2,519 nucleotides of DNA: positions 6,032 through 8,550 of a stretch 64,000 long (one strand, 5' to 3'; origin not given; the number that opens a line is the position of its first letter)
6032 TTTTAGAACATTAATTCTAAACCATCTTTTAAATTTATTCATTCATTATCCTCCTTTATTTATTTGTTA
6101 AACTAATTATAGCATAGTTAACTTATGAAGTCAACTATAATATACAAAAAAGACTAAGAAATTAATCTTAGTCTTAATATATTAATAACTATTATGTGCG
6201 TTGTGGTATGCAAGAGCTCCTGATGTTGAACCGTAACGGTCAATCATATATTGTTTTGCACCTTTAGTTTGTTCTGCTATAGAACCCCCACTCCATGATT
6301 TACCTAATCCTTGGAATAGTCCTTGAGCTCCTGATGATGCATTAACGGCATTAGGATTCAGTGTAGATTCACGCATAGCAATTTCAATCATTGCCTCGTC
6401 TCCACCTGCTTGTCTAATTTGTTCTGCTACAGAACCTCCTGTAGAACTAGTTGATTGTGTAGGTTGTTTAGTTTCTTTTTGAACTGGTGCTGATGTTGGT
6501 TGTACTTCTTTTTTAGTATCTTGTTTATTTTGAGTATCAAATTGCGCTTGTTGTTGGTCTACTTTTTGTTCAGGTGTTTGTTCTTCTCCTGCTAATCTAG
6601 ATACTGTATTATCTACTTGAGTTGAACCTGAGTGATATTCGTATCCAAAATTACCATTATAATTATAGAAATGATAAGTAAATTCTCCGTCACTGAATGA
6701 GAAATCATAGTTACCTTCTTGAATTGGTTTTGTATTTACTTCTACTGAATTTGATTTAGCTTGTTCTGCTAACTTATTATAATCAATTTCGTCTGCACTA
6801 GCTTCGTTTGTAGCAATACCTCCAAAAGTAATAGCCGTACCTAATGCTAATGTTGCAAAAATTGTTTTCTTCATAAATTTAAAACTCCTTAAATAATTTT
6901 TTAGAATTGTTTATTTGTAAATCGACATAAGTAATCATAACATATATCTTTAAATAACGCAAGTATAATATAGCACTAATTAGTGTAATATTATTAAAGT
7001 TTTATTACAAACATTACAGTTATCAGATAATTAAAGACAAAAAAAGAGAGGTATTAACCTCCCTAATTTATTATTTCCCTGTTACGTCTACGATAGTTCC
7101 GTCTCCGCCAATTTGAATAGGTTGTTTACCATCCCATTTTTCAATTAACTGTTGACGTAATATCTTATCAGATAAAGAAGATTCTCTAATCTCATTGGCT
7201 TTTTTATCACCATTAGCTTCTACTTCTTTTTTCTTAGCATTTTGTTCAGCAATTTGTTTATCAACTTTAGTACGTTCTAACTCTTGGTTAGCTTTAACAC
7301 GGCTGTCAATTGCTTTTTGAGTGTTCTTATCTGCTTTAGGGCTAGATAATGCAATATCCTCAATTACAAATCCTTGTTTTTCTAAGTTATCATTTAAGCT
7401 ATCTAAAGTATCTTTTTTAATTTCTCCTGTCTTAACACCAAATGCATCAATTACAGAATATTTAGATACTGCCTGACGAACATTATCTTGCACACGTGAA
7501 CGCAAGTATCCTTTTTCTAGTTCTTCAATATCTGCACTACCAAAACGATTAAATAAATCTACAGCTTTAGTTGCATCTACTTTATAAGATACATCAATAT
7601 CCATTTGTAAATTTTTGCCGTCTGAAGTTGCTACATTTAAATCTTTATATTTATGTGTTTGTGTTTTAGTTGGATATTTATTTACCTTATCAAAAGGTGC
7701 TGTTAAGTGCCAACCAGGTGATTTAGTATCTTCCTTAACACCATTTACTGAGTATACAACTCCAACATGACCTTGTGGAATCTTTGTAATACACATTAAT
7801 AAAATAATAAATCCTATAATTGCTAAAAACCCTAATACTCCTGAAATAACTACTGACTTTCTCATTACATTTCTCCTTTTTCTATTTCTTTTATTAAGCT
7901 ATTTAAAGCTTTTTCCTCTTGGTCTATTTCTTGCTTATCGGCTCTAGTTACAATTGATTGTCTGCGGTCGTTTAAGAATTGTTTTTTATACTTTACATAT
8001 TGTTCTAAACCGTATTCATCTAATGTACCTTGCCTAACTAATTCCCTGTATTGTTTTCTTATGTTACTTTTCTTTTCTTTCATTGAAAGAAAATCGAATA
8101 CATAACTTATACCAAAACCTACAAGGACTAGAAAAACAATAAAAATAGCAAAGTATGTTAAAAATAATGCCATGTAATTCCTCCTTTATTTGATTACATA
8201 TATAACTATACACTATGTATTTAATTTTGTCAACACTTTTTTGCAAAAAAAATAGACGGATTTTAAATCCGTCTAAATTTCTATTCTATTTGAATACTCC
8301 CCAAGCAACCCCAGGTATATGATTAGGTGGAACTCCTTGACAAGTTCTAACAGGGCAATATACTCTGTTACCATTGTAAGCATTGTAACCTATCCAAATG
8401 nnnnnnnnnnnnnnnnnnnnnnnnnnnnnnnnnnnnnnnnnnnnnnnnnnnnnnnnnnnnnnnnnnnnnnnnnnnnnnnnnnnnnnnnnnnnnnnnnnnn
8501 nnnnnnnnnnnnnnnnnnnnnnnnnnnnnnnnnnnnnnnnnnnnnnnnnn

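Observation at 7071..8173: SPFH (stomatin/flotillin-like) gene translationally coupled to a small TM gene, directly upstream of holin-endolysin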

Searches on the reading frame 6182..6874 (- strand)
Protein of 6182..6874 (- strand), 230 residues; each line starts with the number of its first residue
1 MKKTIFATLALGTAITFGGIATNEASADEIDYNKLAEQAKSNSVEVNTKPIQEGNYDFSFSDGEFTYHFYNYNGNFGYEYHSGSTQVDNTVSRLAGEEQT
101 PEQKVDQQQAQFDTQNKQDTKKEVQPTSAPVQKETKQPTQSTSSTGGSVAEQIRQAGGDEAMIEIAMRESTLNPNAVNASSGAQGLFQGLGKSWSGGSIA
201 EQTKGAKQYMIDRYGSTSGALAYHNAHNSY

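Call 3: search_protein_families(library=pfam, proteins=[window:6182-6874:-], max_evalue=0.01)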
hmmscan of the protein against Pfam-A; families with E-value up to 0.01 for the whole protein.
window:6182-6874:- (230 aa): 1 family
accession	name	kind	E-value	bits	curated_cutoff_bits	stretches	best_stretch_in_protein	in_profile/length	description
PF01464.25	SLT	-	0.00079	19.4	21.3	1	162-188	17-42/117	Transglycosylase SLT domain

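Call 6: search_protein_families(library=phrogs, proteins=[window:6182-6874:-], max_evalue=0.01)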
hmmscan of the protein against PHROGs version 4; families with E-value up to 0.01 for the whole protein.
window:6182-6874:- (230 aa): 10 families
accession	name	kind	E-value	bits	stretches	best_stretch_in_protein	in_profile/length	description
phrog_3310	-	other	4.1e-134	446.3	1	1-230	1-231/231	transglycosylase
phrog_4602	-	other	1.3e-09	39.3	1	94-216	91-214/220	transglycosylase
phrog_35836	-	other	2.8e-09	38.4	1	163-230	61-127/127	transglycosylase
phrog_3504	-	unknown function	1.1e-08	35.9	1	30-81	4-55/57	-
phrog_15428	-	unknown function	2.7e-07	31.8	1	124-226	49-162/168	-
phrog_18628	-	unknown function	0.0006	20.3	1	102-230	103-228/228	-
phrog_4067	-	other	0.0006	19.3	1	160-196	686-722/980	transglycosylase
phrog_13339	-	tail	0.00077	17.7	1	166-225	1959-2024/2156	tail length tape measure protein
phrog_12661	-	other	0.00078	20.3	1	148-230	93-182/182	transglycosylase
phrog_3874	-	other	0.0099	16.8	0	97-193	60-159/190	transglycosylase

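Call 7: search_protein_families(library=ncbifam, proteins=[window:6182-6874:-], max_evalue=0.01)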
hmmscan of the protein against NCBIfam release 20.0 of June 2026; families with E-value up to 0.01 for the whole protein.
window:6182-6874:- (230 aa): 2 families
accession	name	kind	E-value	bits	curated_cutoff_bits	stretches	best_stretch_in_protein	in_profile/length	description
NF052397.1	AggPromo_Cterm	subfamily_domain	4.2e-17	62.4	40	1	161-230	4-80/80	aggregation-promoting factor C-terminal-like domain-containing protein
NF052398.1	Agg_Promo_Fact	equivalog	2.1e-05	24.8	170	1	94-230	66-202/202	aggregation-promoting factor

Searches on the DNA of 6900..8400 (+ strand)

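Call 4: search_dna_similar(query=window:6900-8400:+, collection=phages, mode=near, max_rows=20)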
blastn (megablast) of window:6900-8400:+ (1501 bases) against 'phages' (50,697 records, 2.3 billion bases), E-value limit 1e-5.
Records with a match: 282; places in all: 288; records where one place covers at least 80% of the query: 221.
Best place of each record, by identity: >=99% 24; 95-99% 55; 90-95% 120; 80-90% 44; 60-80% 39.
By first word of the organism name: Staphylococcus 279; Escherichia 2; Bacteriophage 1.
By host as written in the record: Staphylococcus aureus 85; Staphylococcus sp. 32; - 29; Staphylococcus carnosus TM300 17; Staphylococcus xylosus M1997-2/10 8; Staphylococcus epidermidis F12 7; Staphylococcus aureus ATCC 25923 6; Staphylococcus 6; and 57 more.
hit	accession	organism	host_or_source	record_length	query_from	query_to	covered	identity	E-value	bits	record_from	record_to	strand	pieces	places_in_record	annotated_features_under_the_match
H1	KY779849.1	Staphylococcus phage qdsa002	Staphylococcus aureus ATCC 43300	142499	1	1501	100%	100.0%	0e+0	2772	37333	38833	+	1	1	putative membrane protein | hypothetical protein | lysin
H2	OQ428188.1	Staphylococcus phage ESa2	freshwater stream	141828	1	1501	100%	100.0%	0e+0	2772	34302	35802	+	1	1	lipoprotein | hypothetical protein | endolysin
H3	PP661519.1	Staphylococcus phage vB_SauM-SDQ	Staphylococcus sp. ATCC 43300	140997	1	1501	100%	100.0%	0e+0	2772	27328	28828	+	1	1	hypothetical protein (x2) | lysin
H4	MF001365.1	Staphylococcus phage SA3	Staphylococcus aureus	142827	1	1501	100%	99.9%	0e+0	2767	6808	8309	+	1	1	hypothetical protein (x2) | N-acetylmuramoyl-L-alanine amidase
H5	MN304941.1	Staphylococcus phage vB_SauH_IME522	Staphylococcus aureus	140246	1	1501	100%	99.9%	0e+0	2767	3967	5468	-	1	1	putative membrane protein | hypothetical protein | lysin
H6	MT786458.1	Staphylococcus phage vB_SauH_SAP1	Staphylococcus aureus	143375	1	1501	100%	99.9%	0e+0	2767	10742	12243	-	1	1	membrane protein | hypothetical protein | lysis protein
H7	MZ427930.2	Staphylococcus phage SAP23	methicillin-resistant Staphylococcus ...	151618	1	1501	100%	99.9%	0e+0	2767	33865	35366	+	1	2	putative membrane protein | hypothetical protein | putative lysin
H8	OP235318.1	Staphylococcus phage SYL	Staphylococcus aureus XN108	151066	1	1501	100%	99.9%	0e+0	2767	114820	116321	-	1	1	putative membrane protein | hypothetical protein | N-acetylmuramoyl-L-alanine amidase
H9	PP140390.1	Staphylococcus phage LSA2302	Staphylococcus aureus ATCC 25923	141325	1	1501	100%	99.9%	0e+0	2767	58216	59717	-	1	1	lipoprotein | hypothetical protein | lysin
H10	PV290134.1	Staphylococcus phage vB_SaRS_FS19-1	Staphylococcus aureus JP19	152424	1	1501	100%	99.9%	0e+0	2767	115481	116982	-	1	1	lipoprotein | hypothetical protein | lysin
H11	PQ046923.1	Staphylococcus phage OPT-SA02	Staphylococcus aureus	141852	1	1501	100%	99.9%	0e+0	2761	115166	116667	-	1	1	hypothetical protein (x3)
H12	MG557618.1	Staphylococcus phage HSA30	Staphylococcus aureus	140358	1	1501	100%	99.9%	0e+0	2761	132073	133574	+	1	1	putative membrane protein | hypothetical protein | N-acetylmuramoyl-L-alanine amidase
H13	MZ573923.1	Staphylococcus phage vB_ScoM-PSC1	Staphylococcus ureilyticus ATCC49330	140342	1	1501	100%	99.9%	0e+0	2761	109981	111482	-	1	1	hypothetical protein (x2) | N-acetylmuramoyl-L-alanine amidase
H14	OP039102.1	Staphylococcus phage LJT-1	Staphylococcus aureus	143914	1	1501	100%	99.9%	0e+0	2761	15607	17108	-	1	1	hypothetical protein (x2) | lysin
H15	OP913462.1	Staphylococcus virus vB_SurM-PSU2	Staphylococcus ureilyticus ATCC49330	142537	1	1501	100%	99.9%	0e+0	2761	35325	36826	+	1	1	hypothetical protein (x2) | N-acetylmuramoyl-L-alanine amidase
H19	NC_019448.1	Staphylococcus phage G15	Staphylococcus aureus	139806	1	1501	100%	99.8%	0e+0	2756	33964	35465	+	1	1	lipoprotein | hypothetical protein | endolysin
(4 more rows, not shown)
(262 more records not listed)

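Call 5: get_annotated_region(hit=H19, flank=6000)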
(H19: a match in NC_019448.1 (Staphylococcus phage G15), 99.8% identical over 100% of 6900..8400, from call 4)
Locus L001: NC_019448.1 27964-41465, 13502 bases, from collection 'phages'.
description: Staphylococcus phage GH15, complete genome.
organism: Staphylococcus phage G15 (NCBI taxid 760530)
taxonomy: Viruses; Duplodnaviria; Heunggongvirae; Uroviricota; Caudoviricetes; Herelleviridae; Twortvirinae; Kayvirus; Kayvirus G15
host: Staphylococcus aureus; source: -; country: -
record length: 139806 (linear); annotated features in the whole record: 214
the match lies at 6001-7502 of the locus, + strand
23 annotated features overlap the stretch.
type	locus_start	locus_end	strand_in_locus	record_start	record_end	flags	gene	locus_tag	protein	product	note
CDS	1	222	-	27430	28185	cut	-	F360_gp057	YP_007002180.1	nucleoside 2-deoxyribosyltransferase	ORF057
CDS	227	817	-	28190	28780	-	-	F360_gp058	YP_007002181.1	nucleoside 2-deoxyribosyltransferase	ORF058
CDS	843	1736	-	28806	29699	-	-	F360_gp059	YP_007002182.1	RNA ligase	ORF059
CDS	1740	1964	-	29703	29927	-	-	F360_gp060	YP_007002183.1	hypothetical protein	ORF060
CDS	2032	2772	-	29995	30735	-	-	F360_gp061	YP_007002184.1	PhoH family protein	ORF061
CDS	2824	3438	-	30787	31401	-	-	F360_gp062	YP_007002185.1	hypothetical protein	ORF062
CDS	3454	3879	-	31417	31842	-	-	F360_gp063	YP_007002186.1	Rnase H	ORF063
CDS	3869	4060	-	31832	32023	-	-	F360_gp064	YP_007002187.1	hypothetical protein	ORF064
CDS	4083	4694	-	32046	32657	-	-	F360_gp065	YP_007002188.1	hypothetical protein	ORF065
CDS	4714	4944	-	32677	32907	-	-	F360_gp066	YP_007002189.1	helix-turn-helix transcriptional regulator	ORF066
CDS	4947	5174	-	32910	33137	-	-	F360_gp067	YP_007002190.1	hypothetical protein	ORF067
CDS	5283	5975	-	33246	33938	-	-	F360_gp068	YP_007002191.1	transglycosylase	ORF068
CDS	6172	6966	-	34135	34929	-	-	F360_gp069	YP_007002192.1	lipoprotein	ORF069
CDS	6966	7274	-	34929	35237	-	-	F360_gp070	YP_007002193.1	hypothetical protein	ORF070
CDS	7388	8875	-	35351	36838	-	-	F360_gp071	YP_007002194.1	endolysin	ORF071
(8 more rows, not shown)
